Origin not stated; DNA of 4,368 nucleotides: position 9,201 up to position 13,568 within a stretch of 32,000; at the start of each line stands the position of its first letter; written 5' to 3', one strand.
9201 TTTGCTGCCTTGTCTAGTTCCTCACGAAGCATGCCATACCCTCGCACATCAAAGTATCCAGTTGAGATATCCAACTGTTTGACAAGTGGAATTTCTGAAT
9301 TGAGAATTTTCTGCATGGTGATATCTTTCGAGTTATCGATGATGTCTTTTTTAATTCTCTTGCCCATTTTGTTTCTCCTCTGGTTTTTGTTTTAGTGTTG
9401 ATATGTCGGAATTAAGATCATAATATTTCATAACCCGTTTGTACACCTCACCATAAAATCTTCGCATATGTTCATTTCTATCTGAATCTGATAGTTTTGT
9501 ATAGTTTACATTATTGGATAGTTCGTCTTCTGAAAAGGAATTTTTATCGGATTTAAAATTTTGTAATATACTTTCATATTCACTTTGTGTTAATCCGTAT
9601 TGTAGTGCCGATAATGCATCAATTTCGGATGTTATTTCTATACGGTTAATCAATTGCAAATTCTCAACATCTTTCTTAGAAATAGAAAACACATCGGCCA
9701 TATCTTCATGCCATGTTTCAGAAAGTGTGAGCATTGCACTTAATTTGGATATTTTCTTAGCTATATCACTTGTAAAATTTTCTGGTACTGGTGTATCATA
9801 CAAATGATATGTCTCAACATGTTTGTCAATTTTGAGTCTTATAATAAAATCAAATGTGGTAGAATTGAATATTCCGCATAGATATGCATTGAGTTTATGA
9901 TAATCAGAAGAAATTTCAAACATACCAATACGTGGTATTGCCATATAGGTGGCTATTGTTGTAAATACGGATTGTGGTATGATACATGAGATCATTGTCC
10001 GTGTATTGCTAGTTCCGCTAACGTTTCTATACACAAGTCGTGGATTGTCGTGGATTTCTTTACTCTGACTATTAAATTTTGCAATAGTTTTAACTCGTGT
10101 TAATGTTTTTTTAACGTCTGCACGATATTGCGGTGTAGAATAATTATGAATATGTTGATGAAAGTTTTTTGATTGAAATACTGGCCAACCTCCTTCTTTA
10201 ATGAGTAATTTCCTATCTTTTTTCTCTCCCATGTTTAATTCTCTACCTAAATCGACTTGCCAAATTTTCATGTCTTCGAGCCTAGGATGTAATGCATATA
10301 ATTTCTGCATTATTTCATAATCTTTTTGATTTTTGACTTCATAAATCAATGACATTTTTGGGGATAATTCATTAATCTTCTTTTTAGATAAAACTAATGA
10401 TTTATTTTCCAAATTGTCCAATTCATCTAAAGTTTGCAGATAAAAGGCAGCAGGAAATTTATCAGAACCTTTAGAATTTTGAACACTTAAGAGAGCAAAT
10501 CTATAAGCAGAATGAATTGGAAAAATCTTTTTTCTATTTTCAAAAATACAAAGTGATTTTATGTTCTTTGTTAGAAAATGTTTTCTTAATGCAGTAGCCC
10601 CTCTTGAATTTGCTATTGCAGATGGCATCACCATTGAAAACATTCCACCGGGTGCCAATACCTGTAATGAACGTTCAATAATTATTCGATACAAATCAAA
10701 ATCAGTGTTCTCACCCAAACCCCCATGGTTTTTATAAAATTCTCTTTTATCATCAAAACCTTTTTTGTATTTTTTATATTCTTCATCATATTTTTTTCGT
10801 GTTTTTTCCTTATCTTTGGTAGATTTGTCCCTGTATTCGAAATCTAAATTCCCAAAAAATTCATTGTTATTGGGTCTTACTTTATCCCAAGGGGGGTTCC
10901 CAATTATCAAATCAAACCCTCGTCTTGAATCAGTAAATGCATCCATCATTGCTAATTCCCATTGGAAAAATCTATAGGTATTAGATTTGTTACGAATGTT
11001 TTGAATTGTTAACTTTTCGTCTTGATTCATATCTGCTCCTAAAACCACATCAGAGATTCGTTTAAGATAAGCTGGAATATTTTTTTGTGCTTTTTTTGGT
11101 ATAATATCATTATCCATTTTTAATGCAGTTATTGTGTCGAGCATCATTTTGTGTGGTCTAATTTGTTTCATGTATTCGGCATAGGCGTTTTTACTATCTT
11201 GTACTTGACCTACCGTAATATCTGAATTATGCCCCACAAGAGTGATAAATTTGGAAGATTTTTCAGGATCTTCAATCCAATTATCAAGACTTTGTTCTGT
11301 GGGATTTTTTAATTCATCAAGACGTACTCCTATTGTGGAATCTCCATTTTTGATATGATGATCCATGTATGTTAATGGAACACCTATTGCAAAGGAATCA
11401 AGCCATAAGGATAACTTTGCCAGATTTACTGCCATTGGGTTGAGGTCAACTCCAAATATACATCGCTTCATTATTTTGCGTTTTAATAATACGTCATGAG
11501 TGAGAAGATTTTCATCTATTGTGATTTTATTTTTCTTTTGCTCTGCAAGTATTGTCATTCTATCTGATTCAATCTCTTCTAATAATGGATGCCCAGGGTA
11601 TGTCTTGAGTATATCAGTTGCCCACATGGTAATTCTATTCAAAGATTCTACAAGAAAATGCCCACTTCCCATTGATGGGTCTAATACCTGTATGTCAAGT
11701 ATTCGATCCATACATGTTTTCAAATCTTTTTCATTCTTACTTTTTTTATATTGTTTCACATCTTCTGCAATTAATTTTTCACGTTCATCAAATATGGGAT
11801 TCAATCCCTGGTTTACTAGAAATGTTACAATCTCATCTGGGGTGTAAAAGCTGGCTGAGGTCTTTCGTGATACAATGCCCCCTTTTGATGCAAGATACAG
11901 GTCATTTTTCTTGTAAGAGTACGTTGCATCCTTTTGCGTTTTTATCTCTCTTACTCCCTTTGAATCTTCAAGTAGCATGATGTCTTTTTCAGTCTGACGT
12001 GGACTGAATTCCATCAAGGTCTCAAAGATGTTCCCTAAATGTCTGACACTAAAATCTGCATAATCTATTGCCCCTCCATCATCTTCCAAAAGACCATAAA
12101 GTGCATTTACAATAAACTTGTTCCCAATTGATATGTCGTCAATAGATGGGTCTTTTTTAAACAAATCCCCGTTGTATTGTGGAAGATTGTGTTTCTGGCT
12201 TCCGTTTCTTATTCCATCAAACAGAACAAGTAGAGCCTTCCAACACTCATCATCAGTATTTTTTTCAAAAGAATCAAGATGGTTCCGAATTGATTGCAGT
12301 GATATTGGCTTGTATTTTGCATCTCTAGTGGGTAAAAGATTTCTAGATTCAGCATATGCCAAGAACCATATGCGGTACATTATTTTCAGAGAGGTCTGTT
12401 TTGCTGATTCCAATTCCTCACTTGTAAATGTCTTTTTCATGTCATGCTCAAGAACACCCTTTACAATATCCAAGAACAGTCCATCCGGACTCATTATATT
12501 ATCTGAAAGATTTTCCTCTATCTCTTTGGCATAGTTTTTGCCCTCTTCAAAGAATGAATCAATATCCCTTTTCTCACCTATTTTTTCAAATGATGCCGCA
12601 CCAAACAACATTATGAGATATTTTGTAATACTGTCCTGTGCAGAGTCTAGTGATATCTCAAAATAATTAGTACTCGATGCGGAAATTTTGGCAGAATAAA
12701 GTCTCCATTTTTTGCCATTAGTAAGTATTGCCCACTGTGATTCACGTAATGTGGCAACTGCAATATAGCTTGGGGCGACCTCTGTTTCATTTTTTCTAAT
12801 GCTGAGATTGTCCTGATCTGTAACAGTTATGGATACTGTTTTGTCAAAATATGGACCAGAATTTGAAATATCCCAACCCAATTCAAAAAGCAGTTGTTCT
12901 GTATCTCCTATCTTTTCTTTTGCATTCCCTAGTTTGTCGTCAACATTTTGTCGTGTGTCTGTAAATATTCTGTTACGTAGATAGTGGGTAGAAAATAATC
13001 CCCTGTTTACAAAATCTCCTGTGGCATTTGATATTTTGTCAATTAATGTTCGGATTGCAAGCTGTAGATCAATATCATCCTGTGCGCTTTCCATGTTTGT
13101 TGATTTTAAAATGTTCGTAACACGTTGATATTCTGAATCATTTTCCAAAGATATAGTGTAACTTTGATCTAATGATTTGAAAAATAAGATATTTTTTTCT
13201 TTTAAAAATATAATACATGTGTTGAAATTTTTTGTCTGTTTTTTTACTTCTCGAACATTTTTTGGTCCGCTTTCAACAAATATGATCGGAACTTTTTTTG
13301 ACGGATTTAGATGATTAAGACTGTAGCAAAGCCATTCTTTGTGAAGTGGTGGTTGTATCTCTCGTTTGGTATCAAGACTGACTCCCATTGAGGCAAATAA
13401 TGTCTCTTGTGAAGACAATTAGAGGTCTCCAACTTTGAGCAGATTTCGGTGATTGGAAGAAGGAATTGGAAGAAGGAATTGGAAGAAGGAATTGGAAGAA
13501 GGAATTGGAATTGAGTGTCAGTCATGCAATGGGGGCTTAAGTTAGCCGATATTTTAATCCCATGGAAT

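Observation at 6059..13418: Two-gene operon of a giant N6A methyltransferase plus a PLD-nuclease::SNF2-helicase fusion: minimal DISARM-like or split Type ISP-like defence candidate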

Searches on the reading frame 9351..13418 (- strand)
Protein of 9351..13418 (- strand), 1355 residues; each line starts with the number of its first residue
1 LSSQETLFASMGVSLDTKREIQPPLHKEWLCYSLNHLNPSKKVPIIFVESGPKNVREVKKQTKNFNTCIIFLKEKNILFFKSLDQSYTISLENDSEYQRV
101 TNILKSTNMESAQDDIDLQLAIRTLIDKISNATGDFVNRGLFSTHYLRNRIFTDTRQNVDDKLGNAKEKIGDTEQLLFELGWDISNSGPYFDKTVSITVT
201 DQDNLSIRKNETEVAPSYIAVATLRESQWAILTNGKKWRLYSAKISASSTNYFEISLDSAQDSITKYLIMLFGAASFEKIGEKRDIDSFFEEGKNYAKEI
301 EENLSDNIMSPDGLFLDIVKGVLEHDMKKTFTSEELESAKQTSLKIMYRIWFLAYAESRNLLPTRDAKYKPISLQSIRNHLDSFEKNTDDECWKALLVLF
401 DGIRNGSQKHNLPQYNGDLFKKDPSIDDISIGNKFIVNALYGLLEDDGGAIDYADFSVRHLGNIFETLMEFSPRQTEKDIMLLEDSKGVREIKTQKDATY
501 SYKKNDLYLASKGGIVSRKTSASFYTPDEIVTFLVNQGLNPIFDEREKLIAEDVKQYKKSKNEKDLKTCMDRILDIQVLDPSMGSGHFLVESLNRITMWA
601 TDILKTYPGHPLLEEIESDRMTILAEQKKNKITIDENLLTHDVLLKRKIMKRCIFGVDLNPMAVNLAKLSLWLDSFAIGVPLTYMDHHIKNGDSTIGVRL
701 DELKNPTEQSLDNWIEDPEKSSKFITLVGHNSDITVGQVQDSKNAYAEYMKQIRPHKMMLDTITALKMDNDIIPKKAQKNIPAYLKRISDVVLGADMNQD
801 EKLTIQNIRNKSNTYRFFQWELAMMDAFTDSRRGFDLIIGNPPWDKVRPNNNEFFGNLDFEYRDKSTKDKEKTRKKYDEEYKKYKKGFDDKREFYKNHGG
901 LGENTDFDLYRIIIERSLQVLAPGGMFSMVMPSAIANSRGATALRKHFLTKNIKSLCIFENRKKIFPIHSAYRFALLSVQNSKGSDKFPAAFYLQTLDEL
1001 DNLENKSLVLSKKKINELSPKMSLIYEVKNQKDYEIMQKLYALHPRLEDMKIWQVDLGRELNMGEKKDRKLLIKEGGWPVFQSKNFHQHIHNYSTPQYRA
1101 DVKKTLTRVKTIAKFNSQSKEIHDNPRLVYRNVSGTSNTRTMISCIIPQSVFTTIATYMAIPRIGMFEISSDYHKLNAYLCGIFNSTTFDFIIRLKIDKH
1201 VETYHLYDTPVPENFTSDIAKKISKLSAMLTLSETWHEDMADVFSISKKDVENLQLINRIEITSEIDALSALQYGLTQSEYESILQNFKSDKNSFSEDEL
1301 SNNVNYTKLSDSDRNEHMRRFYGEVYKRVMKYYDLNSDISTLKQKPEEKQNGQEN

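Call 5: search_protein_families(library=pfam, proteins=[window:9351-13418:-], max_evalue=0.01)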
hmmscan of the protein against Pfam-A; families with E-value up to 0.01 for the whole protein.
window:9351-13418:- (1355 aa): 2 families
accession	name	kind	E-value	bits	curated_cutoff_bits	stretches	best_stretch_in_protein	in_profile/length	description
PF07669.17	Eco57I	-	1.9e-22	80.6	25.3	1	653-966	2-171/171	Eco57I restriction-modification methylase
PF20473.4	MmeI_Mtase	-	8.9e-09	35.3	27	1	559-679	4-90/259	MmeI, DNA-methyltransferase domain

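Call 6: search_protein_families(library=padloc, proteins=[window:9351-13418:-], max_evalue=0.01)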
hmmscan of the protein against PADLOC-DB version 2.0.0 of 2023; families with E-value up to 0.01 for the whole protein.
window:9351-13418:- (1355 aa): 31 families (the best 25 are shown)
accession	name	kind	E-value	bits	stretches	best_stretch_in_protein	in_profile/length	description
PDLC03613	REase_MTase_IIG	-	2.4e-86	288.5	1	227-1294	156-1239/1250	Type IIG restriction enzyme-methyltransferase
PDLC03620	REase_MTase_IIG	-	1.8e-64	216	2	219-950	238-986/1378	Type IIG restriction enzyme-methyltransferase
PDLC02643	DrmMI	-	1.3e-61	206.7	2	516-845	550-879/1347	DrmMI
PDLC03622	REase_MTase_IIG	-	4.2e-55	184.7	3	507-705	450-651/1524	Type IIG restriction enzyme-methyltransferase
PDLC02638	DrmMI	-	8e-51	171.2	2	516-846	549-883/935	DrmMI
PDLC03618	REase_MTase_IIG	-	2.3e-32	109.3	2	517-704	545-720/1429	Type IIG restriction enzyme-methyltransferase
PDLC02645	DrmMI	-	3.9e-31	106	2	517-711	545-724/772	DrmMI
PDLC02644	DrmMI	-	2.9e-28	96.3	2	517-703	61-235/988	DrmMI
PDLC03614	REase_MTase_IIG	-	6.5e-22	75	2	339-701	307-684/1584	Type IIG restriction enzyme-methyltransferase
PDLC02639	DrmMI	-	1e-20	71.7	1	567-700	278-389/803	DrmMI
PDLC03611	REase_MTase_IIG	-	1.4e-19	67.1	2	517-699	513-655/1532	Type IIG restriction enzyme-methyltransferase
PDLC02646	DrmMI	-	6.2e-18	62.3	2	644-711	44-109/792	DrmMI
PDLC03629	REase_MTase_IIG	-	2.1e-17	60.3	1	376-701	228-539/1182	Type IIG restriction enzyme-methyltransferase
PDLC03604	REase_MTase_IIG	-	8.6e-16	55.1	2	548-674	369-471/1011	Type IIG restriction enzyme-methyltransferase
PDLC03609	REase_MTase_IIG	-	1.2e-14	51.2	1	343-696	228-532/1066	Type IIG restriction enzyme-methyltransferase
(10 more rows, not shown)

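Call 7: search_protein_families(library=ncbifam, proteins=[window:9351-13418:-], max_evalue=0.01)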
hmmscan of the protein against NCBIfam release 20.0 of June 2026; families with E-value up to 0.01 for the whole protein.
window:9351-13418:- (1355 aa): 4 families
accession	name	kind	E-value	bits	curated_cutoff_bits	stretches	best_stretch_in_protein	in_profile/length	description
TIGR02987.1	met_A_Alw26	exception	1.7e-25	89.8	353.5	1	799-1289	85-506/523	Alw26I/Eco31I/Esp3I family type II restriction adenine-specific DNA-methyltransferase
NF033452.1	BREX_1_MTaseX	exception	4e-11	41.5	500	1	524-681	253-383/1210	BREX-1 system adenine-specific DNA-methyltransferase PglX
NF033451.1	BREX_2_MTaseX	equivalog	6.8e-06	24.1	400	1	517-597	191-246/1185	BREX-2 system adenine-specific DNA-methyltransferase PglX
NF033455.1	BREX_6_MTaseX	exception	9.6e-06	23.4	900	1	562-674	316-399/1319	BREX-6 system adenine-specific DNA-methyltransferase PglX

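Call 19: find_homologous_proteins(query=window:9351-13418:-, max_evalue=1e-10)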
Query window:9351-13418:- (1355 aa): 288 proteins with E <= 1e-10 among 8000 candidates; the best 120 are listed.
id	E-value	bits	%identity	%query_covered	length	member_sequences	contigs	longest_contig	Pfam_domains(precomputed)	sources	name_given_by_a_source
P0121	0.0e+0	3043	100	99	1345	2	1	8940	PF07669.18,PF20473.5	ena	-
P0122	0.0e+0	2261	74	100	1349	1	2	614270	PF02384.23,PF07669.18,PF20473.5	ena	-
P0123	0.0e+0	2175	72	98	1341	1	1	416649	PF07669.18,PF20473.5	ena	-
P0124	0.0e+0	1966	64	98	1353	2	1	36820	PF07669.18,PF20473.5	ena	-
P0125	0.0e+0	1871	61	98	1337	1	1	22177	PF07669.18,PF20473.5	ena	-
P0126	0.0e+0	1863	60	98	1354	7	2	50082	PF07669.18,PF20473.5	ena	-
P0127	0.0e+0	1839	60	98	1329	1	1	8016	PF02384.23,PF07669.18,PF20473.5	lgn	-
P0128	0.0e+0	1743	57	97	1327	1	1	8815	PF02384.23,PF07669.18,PF20473.5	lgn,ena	-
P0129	0.0e+0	1708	56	98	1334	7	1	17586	PF07669.18,PF20473.5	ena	-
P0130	0.0e+0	1691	60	98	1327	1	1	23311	PF02384.23,PF07669.18,PF20473.5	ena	-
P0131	0.0e+0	1684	56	98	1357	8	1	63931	PF07669.18,PF20473.5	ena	-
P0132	0.0e+0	1684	56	98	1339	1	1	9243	PF07669.18,PF20473.5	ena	-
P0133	0.0e+0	1683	61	98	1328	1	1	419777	PF07669.18,PF20473.5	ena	-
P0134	0.0e+0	1671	55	97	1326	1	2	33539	PF07669.18,PF20473.5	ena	-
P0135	0.0e+0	1662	60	98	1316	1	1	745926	PF07669.18,PF20473.5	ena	-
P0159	0.0e+0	1355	50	97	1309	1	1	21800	PF02384.23,PF07669.18,PF20473.5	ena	-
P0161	0.0e+0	1345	55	80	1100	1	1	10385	PF02384.23,PF07669.18,PF20473.5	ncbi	-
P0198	0.0e+0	1174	43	98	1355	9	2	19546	PF02384.23,PF07669.18,PF20473.5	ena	-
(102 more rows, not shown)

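Call 21: search_solved_structures(query=A1, max_evalue=0.01, show_alignments=3)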
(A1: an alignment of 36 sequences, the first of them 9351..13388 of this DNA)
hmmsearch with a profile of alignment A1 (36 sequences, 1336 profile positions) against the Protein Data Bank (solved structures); distinct sequences matched with E-value up to 0.01: 0.

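Call 22: search_solved_structures(query=window:9351-13388:-, max_evalue=10, show_alignments=2)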
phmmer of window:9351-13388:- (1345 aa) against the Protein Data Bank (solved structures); distinct sequences matched with E-value up to 10: 0.

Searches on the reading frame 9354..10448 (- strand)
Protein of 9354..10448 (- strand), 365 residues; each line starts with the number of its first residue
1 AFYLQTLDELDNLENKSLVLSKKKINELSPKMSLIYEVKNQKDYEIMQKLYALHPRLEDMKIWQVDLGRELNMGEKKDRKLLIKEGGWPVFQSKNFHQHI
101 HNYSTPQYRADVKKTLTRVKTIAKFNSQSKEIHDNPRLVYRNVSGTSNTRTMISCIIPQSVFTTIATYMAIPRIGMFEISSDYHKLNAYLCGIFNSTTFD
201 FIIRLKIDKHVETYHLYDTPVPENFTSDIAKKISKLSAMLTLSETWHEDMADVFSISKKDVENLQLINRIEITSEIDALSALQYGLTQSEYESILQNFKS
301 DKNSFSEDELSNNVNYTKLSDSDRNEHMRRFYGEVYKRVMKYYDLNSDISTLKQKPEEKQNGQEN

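Call 56: search_protein_families(library=pfam, proteins=[window:9354-10448:-], max_evalue=10)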
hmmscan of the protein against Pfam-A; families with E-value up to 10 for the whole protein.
window:9354-10448:- (365 aa): 1 family
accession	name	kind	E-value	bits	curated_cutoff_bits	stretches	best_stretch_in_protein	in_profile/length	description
PF25642.1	DUF7944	-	0.33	12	27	1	277-309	42-74/82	Domain of unknown function (DUF7944)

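Call 63: search_protein_families(library=padloc, proteins=[window:9354-10448:-], max_evalue=10)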
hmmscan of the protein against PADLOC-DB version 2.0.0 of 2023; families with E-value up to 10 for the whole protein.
window:9354-10448:- (365 aa): 2 families
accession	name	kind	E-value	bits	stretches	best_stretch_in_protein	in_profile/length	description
PDLC03620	REase_MTase_IIG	-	3.3e-08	29.6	1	127-300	1188-1354/1378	Type IIG restriction enzyme-methyltransferase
PDLC03365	MTase_II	-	3.5e-07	27.4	1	45-237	337-511/578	Type II methyltransferase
